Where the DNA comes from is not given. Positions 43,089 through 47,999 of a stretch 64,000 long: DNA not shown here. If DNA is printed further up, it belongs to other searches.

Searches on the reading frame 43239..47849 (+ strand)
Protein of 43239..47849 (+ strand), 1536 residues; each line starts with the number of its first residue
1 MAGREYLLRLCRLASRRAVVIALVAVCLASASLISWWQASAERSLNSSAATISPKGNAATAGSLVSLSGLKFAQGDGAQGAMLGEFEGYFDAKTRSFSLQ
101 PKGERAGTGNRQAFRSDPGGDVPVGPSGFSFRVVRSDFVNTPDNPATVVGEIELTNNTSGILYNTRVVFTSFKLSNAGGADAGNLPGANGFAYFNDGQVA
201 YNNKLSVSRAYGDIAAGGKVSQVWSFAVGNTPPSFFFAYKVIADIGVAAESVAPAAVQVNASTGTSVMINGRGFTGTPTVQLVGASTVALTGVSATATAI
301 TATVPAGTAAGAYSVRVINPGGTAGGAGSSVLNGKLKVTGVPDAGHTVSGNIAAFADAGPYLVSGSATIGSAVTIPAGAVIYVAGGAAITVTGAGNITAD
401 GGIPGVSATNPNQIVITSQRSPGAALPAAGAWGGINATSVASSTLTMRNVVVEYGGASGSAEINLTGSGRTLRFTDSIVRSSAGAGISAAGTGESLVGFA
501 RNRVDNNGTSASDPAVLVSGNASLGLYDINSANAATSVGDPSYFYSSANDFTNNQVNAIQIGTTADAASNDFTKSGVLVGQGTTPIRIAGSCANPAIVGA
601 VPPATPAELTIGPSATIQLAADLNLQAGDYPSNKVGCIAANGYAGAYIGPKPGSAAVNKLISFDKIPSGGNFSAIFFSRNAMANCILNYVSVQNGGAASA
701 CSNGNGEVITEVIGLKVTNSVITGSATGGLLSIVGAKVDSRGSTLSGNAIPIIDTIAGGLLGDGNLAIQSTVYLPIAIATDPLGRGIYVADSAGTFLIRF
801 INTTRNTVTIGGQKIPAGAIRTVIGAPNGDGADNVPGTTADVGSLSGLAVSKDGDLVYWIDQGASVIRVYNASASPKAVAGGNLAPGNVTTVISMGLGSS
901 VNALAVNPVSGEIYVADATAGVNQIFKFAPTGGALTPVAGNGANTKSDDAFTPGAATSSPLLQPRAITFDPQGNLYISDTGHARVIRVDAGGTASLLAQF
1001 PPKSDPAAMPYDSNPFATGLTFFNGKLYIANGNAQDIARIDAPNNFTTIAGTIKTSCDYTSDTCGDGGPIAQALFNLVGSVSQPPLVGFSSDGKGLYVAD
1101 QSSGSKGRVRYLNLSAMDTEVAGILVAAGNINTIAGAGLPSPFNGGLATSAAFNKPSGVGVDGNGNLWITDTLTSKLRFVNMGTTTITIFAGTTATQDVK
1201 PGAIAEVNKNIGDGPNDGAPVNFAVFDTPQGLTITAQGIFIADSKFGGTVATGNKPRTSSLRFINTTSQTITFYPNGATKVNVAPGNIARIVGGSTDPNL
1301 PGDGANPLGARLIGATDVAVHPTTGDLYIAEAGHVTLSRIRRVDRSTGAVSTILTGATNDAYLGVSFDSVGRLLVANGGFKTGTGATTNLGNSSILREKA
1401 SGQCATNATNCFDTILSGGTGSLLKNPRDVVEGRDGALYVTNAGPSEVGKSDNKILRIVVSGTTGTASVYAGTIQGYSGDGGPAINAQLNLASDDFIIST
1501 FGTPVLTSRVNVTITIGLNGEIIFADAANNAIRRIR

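Call 11: search_protein_families(library=pfam, proteins=[window:43239-47849:+], max_evalue=0.001)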
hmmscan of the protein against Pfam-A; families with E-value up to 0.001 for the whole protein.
window:43239-47849:+ (1536 aa): 6 families
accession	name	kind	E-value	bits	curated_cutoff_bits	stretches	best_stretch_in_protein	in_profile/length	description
PF01436.27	NHL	-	1e-15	57.3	20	0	961-985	1-25/28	NHL repeat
PF25021.1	TEN_NHL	-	1.3e-13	51.2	27.1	1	936-1074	5-140/357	Teneurin NHL domain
PF08450.18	SGL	-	1.6e-06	28.4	26.3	0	900-1001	135-223/246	SMP-30/Gluconolactonase/LRE-like region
PF06739.17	SBBP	-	4.1e-06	27.1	20.5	0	958-977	9-28/38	Beta-propeller repeat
PF01833.30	TIG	-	0.00037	20.9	20.9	1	260-324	12-73/84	IPT/TIG domain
PF13449.12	Phytase-like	-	0.00037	20.9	27.6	0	842-1004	3-110/284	Esterase-like activity of phytase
